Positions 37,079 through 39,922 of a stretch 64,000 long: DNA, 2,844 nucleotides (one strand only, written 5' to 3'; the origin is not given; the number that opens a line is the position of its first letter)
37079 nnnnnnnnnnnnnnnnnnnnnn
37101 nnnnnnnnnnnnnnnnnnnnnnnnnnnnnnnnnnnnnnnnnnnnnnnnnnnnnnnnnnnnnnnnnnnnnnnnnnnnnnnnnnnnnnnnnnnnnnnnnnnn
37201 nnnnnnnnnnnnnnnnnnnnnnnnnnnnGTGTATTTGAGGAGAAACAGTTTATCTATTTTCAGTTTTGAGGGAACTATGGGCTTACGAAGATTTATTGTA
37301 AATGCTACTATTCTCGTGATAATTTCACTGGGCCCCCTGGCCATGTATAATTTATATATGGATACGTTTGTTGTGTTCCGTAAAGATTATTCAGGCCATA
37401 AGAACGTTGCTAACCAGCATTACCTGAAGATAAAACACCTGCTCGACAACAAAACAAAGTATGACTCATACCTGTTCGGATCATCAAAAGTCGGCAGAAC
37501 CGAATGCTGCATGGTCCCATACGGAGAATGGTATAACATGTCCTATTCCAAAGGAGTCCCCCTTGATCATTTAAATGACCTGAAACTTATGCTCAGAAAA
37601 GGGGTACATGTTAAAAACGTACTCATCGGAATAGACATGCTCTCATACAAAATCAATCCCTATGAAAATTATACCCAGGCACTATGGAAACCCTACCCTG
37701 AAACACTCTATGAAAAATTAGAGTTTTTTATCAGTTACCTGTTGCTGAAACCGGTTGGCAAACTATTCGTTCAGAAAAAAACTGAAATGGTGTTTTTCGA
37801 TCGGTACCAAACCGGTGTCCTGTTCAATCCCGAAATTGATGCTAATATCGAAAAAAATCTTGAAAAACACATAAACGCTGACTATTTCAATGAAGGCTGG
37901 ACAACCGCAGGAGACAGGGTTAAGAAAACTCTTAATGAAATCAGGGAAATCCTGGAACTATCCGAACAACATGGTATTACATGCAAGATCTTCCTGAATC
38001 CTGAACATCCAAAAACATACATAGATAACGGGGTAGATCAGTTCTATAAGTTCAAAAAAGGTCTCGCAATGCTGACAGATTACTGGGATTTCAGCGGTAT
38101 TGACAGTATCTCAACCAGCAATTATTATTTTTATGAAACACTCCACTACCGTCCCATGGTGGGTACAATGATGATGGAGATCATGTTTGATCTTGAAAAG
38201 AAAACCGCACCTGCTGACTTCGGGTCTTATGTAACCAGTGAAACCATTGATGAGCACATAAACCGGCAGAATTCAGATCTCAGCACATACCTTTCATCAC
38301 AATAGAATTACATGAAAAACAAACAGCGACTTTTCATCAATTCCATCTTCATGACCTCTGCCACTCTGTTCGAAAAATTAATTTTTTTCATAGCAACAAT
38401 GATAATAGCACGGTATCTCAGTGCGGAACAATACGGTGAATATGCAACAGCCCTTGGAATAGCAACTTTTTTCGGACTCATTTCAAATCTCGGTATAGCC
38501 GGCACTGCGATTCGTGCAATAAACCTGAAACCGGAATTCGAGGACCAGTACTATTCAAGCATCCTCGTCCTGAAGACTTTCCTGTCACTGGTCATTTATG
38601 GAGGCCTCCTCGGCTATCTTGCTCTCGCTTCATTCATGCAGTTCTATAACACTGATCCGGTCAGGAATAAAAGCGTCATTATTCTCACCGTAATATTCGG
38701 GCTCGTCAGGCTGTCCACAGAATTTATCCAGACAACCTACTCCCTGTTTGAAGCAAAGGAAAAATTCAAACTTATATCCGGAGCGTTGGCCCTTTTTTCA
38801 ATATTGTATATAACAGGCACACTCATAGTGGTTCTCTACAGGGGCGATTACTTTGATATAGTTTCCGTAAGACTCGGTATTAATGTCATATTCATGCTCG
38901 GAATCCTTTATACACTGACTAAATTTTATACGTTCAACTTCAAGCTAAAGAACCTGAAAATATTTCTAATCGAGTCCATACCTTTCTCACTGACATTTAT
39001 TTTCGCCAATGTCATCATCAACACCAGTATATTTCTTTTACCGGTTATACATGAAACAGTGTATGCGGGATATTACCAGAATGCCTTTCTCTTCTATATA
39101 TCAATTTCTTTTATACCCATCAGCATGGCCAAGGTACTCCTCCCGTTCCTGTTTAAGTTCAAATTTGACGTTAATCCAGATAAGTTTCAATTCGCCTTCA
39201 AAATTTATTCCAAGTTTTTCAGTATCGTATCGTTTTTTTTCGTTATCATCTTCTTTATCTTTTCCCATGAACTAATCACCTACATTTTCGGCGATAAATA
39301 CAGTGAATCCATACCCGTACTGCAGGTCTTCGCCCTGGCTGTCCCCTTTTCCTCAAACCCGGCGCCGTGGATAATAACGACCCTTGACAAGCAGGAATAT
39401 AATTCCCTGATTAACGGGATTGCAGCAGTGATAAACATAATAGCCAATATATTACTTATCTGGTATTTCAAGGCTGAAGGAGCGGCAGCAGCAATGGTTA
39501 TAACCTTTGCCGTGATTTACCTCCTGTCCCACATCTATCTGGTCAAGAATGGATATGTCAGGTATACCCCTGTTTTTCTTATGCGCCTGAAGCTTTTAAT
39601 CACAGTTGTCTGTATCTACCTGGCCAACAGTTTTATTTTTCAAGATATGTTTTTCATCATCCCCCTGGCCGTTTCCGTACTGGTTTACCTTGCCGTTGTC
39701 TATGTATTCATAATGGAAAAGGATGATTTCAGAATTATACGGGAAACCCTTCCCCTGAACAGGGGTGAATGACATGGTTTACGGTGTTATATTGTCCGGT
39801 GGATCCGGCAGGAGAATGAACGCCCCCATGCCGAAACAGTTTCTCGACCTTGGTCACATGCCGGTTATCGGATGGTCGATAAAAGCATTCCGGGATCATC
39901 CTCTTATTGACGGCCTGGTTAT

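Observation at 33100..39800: AT-rich, likely horizontally acquired core of the polysaccharide locus (wzy, GT2, MBOAT + partner, wzx)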

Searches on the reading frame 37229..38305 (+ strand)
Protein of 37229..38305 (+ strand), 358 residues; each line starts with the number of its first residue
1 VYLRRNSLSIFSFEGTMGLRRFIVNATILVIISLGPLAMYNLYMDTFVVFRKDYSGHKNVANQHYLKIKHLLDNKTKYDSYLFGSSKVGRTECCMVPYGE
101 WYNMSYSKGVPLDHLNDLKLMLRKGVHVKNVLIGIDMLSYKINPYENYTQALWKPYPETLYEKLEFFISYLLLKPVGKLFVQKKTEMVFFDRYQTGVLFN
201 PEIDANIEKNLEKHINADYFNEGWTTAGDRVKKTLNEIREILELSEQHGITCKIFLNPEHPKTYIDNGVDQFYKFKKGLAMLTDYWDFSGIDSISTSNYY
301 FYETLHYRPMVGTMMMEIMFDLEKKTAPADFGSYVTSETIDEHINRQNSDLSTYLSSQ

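Call 5: search_protein_families(library=pfam, proteins=[window:37229-38305:+], max_evalue=0.01)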
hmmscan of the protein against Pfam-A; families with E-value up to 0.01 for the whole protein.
window:37229-38305:+ (358 aa): 0 families

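Call 6: search_protein_families(library=ncbifam, proteins=[window:37229-38305:+], max_evalue=0.01)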
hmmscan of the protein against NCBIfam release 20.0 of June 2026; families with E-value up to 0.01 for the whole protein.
window:37229-38305:+ (358 aa): 0 families

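Call 21: find_homologous_proteins(query=window:37277-38305:+, max_evalue=0.001)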
Query window:37277-38305:+ (342 aa): 43 proteins with E <= 0.001 among 986 candidates.
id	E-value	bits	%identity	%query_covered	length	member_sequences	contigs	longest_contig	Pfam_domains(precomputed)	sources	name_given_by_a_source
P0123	5.1e-207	705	89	100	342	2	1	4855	-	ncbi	-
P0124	3.3e-107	377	51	98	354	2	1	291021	-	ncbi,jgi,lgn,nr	ncbi:MAG: hypothetical protein MUD12_00250 [Spirochaetes bacterium]|jgi:hypothetical protein|nr:hypo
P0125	7.7e-70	254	38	99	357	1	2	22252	-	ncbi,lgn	-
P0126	2.4e-68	249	36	97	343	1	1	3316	-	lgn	-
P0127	4.6e-66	242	37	94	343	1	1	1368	-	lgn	-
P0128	6.1e-61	225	35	98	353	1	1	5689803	-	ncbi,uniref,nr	ncbi:hypothetical protein L0P88_19430 [Muricauda sp. SCSIO 64092]|uniref:hypothetical protein n=1 Ta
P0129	1.1e-58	217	38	94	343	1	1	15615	-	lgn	-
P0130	2.2e-58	216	35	95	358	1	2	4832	-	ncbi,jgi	-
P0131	2.3e-58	216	34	99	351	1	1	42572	-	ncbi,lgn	-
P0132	4.8e-57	212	35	95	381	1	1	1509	-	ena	-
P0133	1.2e-55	207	36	96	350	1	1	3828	-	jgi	jgi:hypothetical protein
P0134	2.6e-55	206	36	99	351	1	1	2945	-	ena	-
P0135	3.2e-53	199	34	94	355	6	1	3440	-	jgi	-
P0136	1.5e-52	197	34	99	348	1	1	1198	-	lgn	-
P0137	4.6e-52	196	34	97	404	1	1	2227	-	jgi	jgi:hypothetical protein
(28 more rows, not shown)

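Call 31: predict_structure(alignment_id=A1)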
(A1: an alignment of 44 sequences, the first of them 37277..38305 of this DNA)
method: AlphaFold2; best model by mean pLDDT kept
length: 342 residues; sequences in the alignment: 44
mean_pLDDT: 92.8   pTM: 0.91
mean pLDDT of the five models: 92.8, 92.6, 92.0, 91.9, 91.7
residues with pLDDT >= 90: 281; 70-90: 44; 50-70: 10; < 50: 7
segments of 3 or more residues with pLDDT < 50: 163-169
pLDDT, mean of each block of 10 residues (from residue 1): 92 94 91 80 86 97 97 90 96 96 98 98 93 92 96 90 51 80 87 97 93 97 99 98 96 96 99 97 96 96 91 97 98 98 92
secondary structure, 60 per line:
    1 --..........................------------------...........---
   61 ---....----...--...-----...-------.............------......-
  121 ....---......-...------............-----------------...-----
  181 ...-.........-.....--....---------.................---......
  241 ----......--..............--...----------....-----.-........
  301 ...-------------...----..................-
elements in order: H3-28 H47-57 E64-67 E85-87 H95-107 E114-119 H121-124 H128-133 H144-155 E173-175 E181-183 H185-193 H195-199 H202-205 H215-231 E235-240 H245-250 H253-266 E269-271 H293-303 E317-319 H324-341

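Call 38: find_encoding_contigs(protein=P0124, flank=10000, max_places=2)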
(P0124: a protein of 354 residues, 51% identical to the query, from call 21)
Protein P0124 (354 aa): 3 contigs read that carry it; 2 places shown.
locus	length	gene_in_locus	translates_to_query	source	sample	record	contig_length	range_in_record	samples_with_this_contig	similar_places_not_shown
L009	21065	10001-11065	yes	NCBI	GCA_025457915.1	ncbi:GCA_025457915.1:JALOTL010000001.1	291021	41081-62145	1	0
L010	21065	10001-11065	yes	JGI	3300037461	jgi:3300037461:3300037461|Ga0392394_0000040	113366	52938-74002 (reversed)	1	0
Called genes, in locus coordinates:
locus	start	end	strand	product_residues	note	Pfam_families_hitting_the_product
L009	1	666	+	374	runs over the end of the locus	PF00534:Glycos_transf_1, PF13692:Glyco_trans_1_4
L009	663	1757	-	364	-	PF00535:Glycos_transf_2 (weak)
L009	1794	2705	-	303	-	PF00535:Glycos_transf_2, PF10111:Glyco_tranf_2_2, PF13641:Glyco_tranf_2_3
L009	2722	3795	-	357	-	PF01073:3Beta_HSD, PF01370:Epimerase, PF02719:Polysacc_synt_2, PF04321:RmlD_sub_bind, PF16363:GDP_Man_Dehyd, PF07993:NAD_binding_4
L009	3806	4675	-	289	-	PF01370:Epimerase, PF04321:RmlD_sub_bind, PF02719:Polysacc_synt_2 (weak), PF16363:GDP_Man_Dehyd, PF07993:NAD_binding_4 (weak)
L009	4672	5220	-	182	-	PF00908:dTDP_sugar_isom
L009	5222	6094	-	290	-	PF00483:NTP_transferase, PF12804:NTP_transf_3 (weak)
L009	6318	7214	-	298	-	PF00535:Glycos_transf_2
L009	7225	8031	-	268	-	PF08241:Methyltransf_11 (weak)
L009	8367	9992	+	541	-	PF03062:MBOAT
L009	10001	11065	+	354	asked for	-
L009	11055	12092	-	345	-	-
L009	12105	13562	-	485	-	PF03062:MBOAT, PF13813:MBOAT_2 (weak)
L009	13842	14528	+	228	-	PF01128:IspD, PF12804:NTP_transf_3 (weak)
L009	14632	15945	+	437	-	PF01264:Chorismate_synt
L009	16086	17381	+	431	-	PF07228:SpoIIE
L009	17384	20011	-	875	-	PF01411:tRNA-synt_2c, PF07973:tRNA_SAD, PF02272:DHHA1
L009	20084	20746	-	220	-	PF21982:RecX_HTH1, PF21981:RecX_HTH3 (faint), PF02631:RecX_HTH2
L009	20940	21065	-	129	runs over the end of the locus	PF00380:Ribosomal_S9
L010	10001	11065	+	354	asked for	-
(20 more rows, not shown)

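Call 39: find_encoding_contigs(protein=P0128, flank=8000, max_places=2)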
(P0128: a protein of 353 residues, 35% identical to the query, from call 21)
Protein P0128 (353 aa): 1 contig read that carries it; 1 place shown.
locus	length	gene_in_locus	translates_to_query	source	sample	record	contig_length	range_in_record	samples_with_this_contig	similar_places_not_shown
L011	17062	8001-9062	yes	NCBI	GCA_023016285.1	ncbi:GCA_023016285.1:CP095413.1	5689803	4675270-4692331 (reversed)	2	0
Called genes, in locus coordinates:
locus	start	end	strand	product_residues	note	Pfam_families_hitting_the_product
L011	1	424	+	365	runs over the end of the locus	PF13439:Glyco_transf_4, PF13579:Glyco_trans_4_4 (weak), PF00534:Glycos_transf_1, PF13692:Glyco_trans_1_4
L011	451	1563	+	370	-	PF04932:Wzy_C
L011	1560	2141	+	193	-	PF25087:GMPPB_C (faint), PF00132:Hexapep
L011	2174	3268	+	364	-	PF13439:Glyco_transf_4, PF00534:Glycos_transf_1, PF13692:Glyco_trans_1_4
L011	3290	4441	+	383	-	PF13439:Glyco_transf_4, PF20706:GT4-conflict (weak), PF00534:Glycos_transf_1, PF13692:Glyco_trans_1_4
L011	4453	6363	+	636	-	PF13522:GATase_6, PF13537:GATase_7, PF00733:Asn_synthase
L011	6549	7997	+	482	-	PF03062:MBOAT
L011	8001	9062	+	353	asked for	-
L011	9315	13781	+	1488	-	PF07995:GSDH, PF12768:Rax2, PF02412:TSP_3 (faint), PF18962:Por_Secre_tail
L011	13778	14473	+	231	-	PF00041:fn3 (weak)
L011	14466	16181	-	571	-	PF19335:HMBD, PF25919:BSH_CusB (weak), PF25869:3HB_CusB (weak), PF25954:Beta-barrel_RND_2, PF25975:CzcB_C (faint), PF11827:DUF3347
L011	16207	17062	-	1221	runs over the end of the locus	PF00873:ACR_tran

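Call 50: search_solved_structures(query=A1, max_evalue=1, show_alignments=2)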
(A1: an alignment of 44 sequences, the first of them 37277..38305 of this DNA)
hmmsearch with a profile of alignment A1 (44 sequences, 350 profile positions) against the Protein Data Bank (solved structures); distinct sequences matched with E-value up to 1: 1.
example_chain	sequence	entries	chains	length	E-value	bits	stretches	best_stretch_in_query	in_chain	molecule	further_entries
5gne_A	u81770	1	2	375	0.25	13.9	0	101-154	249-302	Leucine aminopeptidase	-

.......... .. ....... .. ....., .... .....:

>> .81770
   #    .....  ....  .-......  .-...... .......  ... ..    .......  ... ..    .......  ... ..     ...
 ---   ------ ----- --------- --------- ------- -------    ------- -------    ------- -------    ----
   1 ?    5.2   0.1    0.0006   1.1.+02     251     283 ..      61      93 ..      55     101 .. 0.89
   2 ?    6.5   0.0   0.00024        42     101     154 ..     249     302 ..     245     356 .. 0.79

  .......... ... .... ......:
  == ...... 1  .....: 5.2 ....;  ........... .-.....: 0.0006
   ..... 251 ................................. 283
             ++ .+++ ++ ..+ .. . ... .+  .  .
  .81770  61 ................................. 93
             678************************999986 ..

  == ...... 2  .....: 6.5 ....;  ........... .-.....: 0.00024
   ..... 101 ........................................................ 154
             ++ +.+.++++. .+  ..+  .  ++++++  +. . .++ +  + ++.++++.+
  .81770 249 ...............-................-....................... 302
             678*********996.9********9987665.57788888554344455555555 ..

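Call 70: find_related_loci(query=A1, collection=metagenome_contigs, flank=4000)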
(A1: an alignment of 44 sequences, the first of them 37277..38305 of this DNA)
Query A1 (342 aa) in metagenome_contigs; peptide patterns used: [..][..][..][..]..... (x = any residue, [..] = any of these).
281 stretches matched a pattern; 143 encode a relative of the query (tblastn E <= 1e-3); the best 80 are kept; 80 distinct loci.
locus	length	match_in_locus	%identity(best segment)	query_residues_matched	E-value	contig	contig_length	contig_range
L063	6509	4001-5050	34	1-336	5e-71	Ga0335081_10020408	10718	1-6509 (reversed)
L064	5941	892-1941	34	1-336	5e-71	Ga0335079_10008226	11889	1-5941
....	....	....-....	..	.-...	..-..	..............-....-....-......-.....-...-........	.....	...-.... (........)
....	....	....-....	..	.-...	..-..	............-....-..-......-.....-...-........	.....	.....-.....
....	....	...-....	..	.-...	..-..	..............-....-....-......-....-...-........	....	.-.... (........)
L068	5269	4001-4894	38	24-328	5e-64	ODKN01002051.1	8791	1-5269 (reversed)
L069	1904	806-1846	32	4-338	1e-63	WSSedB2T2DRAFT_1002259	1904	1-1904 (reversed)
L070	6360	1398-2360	34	4-319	1e-60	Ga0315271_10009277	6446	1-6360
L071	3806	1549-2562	33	7-338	9e-57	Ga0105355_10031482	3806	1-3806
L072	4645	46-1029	33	10-338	8e-57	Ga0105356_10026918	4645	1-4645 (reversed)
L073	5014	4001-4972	35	16-338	9e-56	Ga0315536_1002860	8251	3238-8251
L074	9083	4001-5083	31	1-342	3e-55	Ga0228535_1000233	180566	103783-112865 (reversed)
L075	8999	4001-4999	33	3-334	5e-55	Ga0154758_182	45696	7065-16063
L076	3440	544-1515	34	16-338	2e-54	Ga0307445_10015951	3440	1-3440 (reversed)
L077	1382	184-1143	36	2-320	6e-56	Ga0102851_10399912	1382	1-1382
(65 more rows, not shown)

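Call 76: search_solved_structures(query=L011:451-1563:+, max_evalue=10, show_alignments=3)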
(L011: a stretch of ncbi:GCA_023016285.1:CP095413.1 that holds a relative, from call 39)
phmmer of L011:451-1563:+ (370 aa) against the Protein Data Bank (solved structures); distinct sequences matched with E-value up to 10: 0.

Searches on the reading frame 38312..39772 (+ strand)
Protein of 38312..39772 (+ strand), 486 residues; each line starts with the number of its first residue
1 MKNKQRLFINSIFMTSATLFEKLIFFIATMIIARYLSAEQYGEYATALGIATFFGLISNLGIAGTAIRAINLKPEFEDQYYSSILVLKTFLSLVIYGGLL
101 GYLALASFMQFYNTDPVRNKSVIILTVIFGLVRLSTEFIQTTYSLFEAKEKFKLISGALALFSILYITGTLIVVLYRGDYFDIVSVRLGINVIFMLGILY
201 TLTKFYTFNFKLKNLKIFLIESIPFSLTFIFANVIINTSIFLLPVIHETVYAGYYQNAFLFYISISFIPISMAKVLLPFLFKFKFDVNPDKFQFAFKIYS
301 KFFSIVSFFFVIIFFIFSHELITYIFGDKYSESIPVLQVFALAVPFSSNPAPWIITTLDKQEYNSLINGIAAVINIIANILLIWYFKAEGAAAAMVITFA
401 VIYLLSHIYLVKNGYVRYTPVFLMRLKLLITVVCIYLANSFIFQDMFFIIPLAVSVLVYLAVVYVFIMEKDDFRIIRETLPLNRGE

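Call 5: search_protein_families(library=pfam, proteins=[window:38312-39772:+], max_evalue=0.01)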
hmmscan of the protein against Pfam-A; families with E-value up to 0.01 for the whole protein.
window:38312-39772:+ (486 aa): 2 families
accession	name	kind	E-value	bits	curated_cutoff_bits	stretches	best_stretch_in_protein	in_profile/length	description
PF01943.22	Polysacc_synt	-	9.7e-16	58.4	28.2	1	10-283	4-273/274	Polysaccharide biosynthesis protein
PF13440.11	Polysacc_synt_3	-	5.9e-13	49.2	23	1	31-335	1-293/293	Polysaccharide biosynthesis protein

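Call 6: search_protein_families(library=ncbifam, proteins=[window:38312-39772:+], max_evalue=0.01)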
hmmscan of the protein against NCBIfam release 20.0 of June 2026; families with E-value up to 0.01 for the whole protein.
window:38312-39772:+ (486 aa): 1 family
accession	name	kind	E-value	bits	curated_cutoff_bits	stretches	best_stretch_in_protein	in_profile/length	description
NF041871.1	Wzx_EPS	equivalog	7.4e-05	21.6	800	1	26-463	21-457/492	exopolysaccharide biosynthesis flippase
